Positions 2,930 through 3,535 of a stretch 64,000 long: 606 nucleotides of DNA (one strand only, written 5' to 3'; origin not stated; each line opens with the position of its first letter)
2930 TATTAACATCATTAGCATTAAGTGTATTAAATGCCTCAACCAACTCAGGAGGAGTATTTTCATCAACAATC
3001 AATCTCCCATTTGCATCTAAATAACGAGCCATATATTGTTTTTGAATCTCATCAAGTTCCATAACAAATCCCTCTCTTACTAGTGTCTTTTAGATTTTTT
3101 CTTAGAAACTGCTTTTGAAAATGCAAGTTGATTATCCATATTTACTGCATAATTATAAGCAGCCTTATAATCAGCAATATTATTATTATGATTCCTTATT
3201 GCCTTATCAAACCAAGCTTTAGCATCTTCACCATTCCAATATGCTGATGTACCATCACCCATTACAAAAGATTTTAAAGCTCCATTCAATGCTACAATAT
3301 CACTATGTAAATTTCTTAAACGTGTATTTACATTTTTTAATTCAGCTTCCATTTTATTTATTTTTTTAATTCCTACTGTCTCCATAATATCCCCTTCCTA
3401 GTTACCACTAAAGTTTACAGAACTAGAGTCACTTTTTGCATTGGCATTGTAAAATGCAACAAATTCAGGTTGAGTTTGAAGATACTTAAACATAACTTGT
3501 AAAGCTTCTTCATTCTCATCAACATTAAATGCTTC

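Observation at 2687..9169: Pared-down type VII (ESX/Ess) secretion module inserted between rplL and rpoB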

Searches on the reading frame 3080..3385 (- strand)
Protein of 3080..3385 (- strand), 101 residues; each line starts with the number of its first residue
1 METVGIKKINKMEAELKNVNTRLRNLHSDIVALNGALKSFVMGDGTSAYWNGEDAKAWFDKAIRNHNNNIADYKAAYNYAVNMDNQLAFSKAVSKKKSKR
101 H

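Call 5: search_protein_families(library=pfam, proteins=[window:3080-3385:-], max_evalue=0.1)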
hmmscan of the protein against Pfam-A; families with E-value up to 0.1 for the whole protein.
window:3080-3385:- (101 aa): 1 family
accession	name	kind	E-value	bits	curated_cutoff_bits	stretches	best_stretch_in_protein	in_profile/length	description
PF04513.17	Baculo_PEP_C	-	0.013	16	38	1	10-41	80-112/140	Baculovirus polyhedron envelope protein, PEP, C terminus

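Call 7: search_protein_families(library=ncbifam, proteins=[window:3080-3385:-], max_evalue=0.1)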
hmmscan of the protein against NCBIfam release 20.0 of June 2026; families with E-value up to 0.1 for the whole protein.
window:3080-3385:- (101 aa): 1 family
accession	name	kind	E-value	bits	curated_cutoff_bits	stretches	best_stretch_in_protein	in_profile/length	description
NF002823.0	PRK02991.1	equivalog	0.069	11.9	246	0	53-88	192-227/444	D-serine ammonia-lyase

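Call 32: search_solved_structures(query=A2, max_evalue=10, show_alignments=1)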
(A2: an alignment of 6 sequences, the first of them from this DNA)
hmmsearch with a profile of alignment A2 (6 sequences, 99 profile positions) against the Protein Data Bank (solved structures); distinct sequences matched with E-value up to 10: 68 (the best 60 are shown).
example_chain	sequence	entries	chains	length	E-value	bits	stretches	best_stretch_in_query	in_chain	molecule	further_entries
8qae_A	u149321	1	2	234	2.9e-06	30.5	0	5-42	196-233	sc-apCC-6-SLLA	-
8a3k_UNK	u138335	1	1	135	0.0014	21.9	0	13-44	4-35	sc-apCC-4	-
4zry_B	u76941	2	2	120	0.019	18.3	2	5-43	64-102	Keratin, type II cytoskeletal 1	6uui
2jua_A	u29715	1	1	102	0.04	17.2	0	1-40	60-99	de novo protein S836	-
6kos_A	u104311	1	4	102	0.047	17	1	7-42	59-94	SUWA (Super WA20)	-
5mj3_C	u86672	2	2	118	0.095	16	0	8-33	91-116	ALPHABODY MA12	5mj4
6htl_A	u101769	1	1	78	0.13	15.6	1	6-41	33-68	Phosphoprotein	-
6fia_A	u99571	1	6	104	0.14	15.5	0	9-42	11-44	LINE-1 retrotransposable element ORF1 protein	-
7y9n_A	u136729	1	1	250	0.21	14.9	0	9-88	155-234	Spike protein S2',5HB-H2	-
1zva_A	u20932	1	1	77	0.22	14.8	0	11-39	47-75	E2 glycoprotein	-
6v47_B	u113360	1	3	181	0.29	14.5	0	9-41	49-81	Hemagglutinin HA2 chain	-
8h15_A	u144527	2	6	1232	0.38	14.1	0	10-56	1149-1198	Spike glycoprotein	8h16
6jfv_B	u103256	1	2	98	0.4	14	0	8-36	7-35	Keratin, type II cytoskeletal 5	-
8h14_A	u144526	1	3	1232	0.41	14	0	10-56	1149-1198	Spike glycoprotein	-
6nb6_A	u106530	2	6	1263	0.41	14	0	10-56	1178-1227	Spike glycoprotein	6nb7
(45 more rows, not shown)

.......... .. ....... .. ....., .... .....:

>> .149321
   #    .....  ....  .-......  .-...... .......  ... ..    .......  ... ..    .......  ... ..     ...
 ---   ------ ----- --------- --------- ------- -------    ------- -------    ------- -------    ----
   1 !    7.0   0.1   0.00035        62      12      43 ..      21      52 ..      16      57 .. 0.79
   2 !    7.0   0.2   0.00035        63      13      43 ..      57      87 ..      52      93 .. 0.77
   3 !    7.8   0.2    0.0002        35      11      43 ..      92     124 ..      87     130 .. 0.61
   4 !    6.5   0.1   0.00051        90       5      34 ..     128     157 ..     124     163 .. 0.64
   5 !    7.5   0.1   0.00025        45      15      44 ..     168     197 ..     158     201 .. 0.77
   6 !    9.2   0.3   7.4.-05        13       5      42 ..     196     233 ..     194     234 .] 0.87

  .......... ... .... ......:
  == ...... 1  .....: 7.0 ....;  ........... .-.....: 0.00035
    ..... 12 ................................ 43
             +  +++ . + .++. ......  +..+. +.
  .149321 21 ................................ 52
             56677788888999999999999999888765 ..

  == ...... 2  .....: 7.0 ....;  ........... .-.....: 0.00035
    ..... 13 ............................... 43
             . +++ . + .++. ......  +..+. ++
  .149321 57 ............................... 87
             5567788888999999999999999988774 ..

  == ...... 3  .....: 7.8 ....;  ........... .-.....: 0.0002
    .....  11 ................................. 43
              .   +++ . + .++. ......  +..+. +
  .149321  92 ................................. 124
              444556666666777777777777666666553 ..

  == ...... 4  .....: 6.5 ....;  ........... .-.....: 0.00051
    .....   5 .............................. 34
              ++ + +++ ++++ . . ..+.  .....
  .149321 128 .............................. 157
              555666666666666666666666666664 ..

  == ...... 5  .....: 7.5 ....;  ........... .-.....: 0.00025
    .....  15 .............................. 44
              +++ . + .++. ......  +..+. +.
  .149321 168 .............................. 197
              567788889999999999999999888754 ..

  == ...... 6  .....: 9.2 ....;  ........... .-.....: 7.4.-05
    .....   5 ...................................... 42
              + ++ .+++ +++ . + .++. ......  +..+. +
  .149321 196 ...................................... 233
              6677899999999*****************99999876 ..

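Call 34: search_protein_families(library=pfam, alignment_id=A2, max_evalue=1)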
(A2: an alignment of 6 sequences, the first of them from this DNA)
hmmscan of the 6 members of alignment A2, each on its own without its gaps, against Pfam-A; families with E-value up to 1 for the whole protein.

A. member 1, seq(101 aa): 1 family
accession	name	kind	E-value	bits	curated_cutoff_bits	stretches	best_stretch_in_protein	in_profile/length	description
PF04513.17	Baculo_PEP_C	-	0.013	16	38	1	10-41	80-112/140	Baculovirus polyhedron envelope protein, PEP, C terminus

B. families by the number of members that match (of 6 scanned): 26 families (the first 25 are shown)
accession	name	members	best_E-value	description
PF08702.15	Fib_alpha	3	0.16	Fibrinogen alpha/beta chain family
PF14131.11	DUF4298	2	0.0068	Domain of unknown function (DUF4298)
PF10545.15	MADF_DNA_bdg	1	0.0016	Alcohol dehydrogenase transcription factor Myb/SANT-like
PF06428.16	Sec2p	1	0.0082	GDP/GTP exchange factor Sec2p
PF16526.10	CLZ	1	0.012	C-terminal leucine zipper domain of cyclic nucleotide-gated channels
PF04513.17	Baculo_PEP_C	1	0.013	Baculovirus polyhedron envelope protein, PEP, C terminus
PF18493.6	DUF5617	1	0.015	Domain of unknown function (DUF5617)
PF15014.12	CLN5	1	0.018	Ceroid-lipofuscinosis neuronal protein 5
PF04108.17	ATG17_like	1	0.024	Autophagy protein ATG17-like domain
PF02897.21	Peptidase_S9_N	1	0.027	Prolyl oligopeptidase, N-terminal beta-propeller domain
PF02996.22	Prefoldin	1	0.059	Prefoldin subunit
PF06103.16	DUF948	1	0.065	Bacterial protein of unknown function (DUF948)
PF04048.20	Sec8_N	1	0.088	Exocyst complex component Sec8 N-terminal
PF17670.6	DUF5530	1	0.093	Family of unknown function (DUF5530)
PF24915.1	Spectrin_SESTD1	1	0.1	SESTD1-like, spectrin repeat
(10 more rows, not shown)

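Call 49: search_solved_structures(query=A4, max_evalue=10, show_alignments=0)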
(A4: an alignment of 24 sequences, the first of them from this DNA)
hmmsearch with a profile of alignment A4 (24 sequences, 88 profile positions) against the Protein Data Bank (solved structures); distinct sequences matched with E-value up to 10: 137 (the best 60 are shown).
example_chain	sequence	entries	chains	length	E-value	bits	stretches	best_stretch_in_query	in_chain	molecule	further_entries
7unh_A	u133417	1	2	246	1.8e-05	27.8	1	24-48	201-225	SP2 designed chlorophyll dimer protein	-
7uni_A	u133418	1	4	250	2e-05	27.7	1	24-48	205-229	SP2-ZnPPaM designed chlorophyll dimer protein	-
8qae_A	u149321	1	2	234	3.2e-05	27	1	7-42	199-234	sc-apCC-6-SLLA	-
5zuv_A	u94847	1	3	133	7.2e-05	25.9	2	10-40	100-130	Spike glycoprotein,Spike glycoprotein,inhibitor EK1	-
6lxt_A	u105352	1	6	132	0.0043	20.2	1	11-41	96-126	Spike protein S2, Spike protein S2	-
8a3k_UNK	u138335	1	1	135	0.006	19.7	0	13-43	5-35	sc-apCC-4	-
7wxz_A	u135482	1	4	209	0.0063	19.6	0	11-40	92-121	Spike protein S2'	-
7cot_A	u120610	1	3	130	0.009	19.1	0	11-40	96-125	Spike glycoprotein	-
8glt_1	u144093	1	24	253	0.0097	19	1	24-48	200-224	C2-chlorophyll-comp_O32-15_ctermHis, polyalanine model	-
6q1w_A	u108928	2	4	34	0.012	18.7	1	15-44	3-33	Coiled-coil Trimer with Glu:Val:Lys Triad | Coiled-coil Trimer with Glu:Norvaline:Lys Triad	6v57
6q22_A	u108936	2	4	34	0.014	18.5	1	15-44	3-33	Coiled-coil Trimer with Glu:Aminobutyric acid:Lys Triad | peptide with Glu:Ala:Lys triad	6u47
2jua_A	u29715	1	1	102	0.015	18.5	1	6-39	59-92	de novo protein S836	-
6ovv_A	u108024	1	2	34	0.015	18.4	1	15-44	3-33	Coiled-coil Trimer with Glu:4-pyridinylalanine:Lys Triad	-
7c53_A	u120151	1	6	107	0.019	18.1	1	10-40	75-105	Spike protein S2',pan-CoVs inhibitor EK1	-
6q25_A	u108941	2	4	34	0.031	17.4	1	15-44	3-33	Coiled-coil Trimer with Glu:Leu:Lys Triad | Coiled-coil Trimer with Glu:Norleucine:Lys Triad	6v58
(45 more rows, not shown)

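Call 50: find_homologous_proteins(query=A4, max_evalue=0.001)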
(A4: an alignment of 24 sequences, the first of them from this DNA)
Query A4 (24 sequences) (101 aa, profile of the alignment): 68 proteins with E <= 0.001 among 8000 candidates.
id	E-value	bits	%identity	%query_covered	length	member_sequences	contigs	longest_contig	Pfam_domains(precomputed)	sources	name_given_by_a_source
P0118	1.9e-25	106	28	62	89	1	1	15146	-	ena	-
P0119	3.1e-25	106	31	59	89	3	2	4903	-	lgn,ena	-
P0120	6.6e-25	105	30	70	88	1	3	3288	-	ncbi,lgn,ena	-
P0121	1.4e-24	104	32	55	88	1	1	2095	-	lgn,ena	-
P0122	1.7e-24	103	38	45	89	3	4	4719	-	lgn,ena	-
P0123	5.6e-24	102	35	59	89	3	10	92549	-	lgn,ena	-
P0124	2.0e-23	100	31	59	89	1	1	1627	-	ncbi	-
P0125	2.6e-23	100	34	55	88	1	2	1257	-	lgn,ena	-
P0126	5.0e-23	99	28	57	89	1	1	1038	-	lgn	-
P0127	6.0e-23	98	62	13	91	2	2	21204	-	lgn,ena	-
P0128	2.3e-22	96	29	52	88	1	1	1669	-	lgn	-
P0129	2.3e-22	96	54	13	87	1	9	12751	-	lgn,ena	-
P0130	2.9e-22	96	28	39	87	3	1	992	-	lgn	-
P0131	4.0e-22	96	30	55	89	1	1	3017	-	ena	-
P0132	9.1e-22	95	22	47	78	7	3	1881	-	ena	-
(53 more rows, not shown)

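Call 57: predict_structure(alignment_id=A5)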
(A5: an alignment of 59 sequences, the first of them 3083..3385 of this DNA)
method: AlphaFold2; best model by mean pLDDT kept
length: 101 residues; sequences in the alignment: 59
mean_pLDDT: 90.1   pTM: 0.74
mean pLDDT of the five models: 90.1, 89.7, 88.2, 87.7, 86.7
residues with pLDDT >= 90: 68; 70-90: 28; 50-70: 5; < 50: 0
segments of 3 or more residues with pLDDT < 50: none
pLDDT, mean of each block of 10 residues (from residue 1): 81 96 98 92 78 90 96 98 95 81 53
secondary structure, 60 per line:
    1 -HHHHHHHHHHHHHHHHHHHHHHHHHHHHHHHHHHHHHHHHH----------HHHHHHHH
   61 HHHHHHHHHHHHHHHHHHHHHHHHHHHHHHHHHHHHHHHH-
elements in order: H2-42 H53-100

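Call 59: fold_search(model_id=the predicted structure, library=pdb)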
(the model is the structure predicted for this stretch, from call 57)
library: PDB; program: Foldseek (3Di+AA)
matches with E <= 10: 572; with E <= 0.001: 0
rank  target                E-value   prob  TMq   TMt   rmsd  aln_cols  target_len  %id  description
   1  6msq_A                2.6e-01  0.80  0.38  0.47   4.8        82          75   21  Crystal structure of pRO-2.3 (released 2019-05-08)
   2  9qxu_B                2.8e-01  0.99  0.72  0.12   3.1        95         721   21  JetABC DNA loaded state monomer (open) (released 2025-10-01)
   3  2hko                  3.0e-01  0.99  0.68  0.12   2.5        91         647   19  Crystal structure of LSD1 (released 2006-08-29)
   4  8gmh_C                3.2e-01  0.77  0.45  0.38   5.3        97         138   10  Crystal Structure of the ternary complex of TelA-LXG, LapA3, and LapA4 (released 2024-01-10)
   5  8gmh_E                4.1e-01  0.77  0.50  0.41   5.1        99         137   10  Crystal Structure of the ternary complex of TelA-LXG, LapA3, and LapA4 (released 2024-01-10)
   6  6ox7_D                4.3e-01  0.99  0.80  0.59   3.0        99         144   15  The complex of 1918 NS1-ED and the iSH2 domain of the human p85beta subunit of PI3K (released 2020-04-22)
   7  1xaw                  4.3e-01  0.93  0.59  0.56   3.8       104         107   14  crystal structure of the cytoplasmic distal C-terminal domain of occludin (released 2005-09-06)
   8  6z6o_C                4.9e-01  0.98  0.76  0.16   3.7       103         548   12  HDAC-TC (released 2021-02-17)
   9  1l8d_A                5.2e-01  0.98  0.76  0.75   3.3        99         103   15  Rad50 coiled-coil Zn hook (released 2002-08-28)
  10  3zbh_E                5.2e-01  0.97  0.71  0.78   2.3        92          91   10  Geobacillus thermodenitrificans EsxA crystal form I (released 2012-11-21)
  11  9qxu_A                5.2e-01  0.91  0.65  0.11   3.8       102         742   20  JetABC DNA loaded state monomer (open) (released 2025-10-01)
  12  3g7c                  5.2e-01  0.89  0.55  0.52   4.2       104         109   13  Structure of the Phosphorylation Mimetic of Occludin C-term Tail (released 2009-05-12)
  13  4bay_A                5.5e-01  0.99  0.74  0.12   2.5        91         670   19  Phosphomimetic mutant of LSD1-8a splicing variant in complex with CoREST (released 2013-11-27)
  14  7cdf_A                5.5e-01  0.98  0.72  0.12   2.7        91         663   19  Crystal structure of LSD1-CoREST in complex with PRSFLVRRK peptide (released 2021-06-23)
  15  9qxt_A                5.5e-01  0.94  0.67  0.11   3.9       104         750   20  E. coli JetABC dimer in the DNA boarding-holding state (released 2025-10-01)
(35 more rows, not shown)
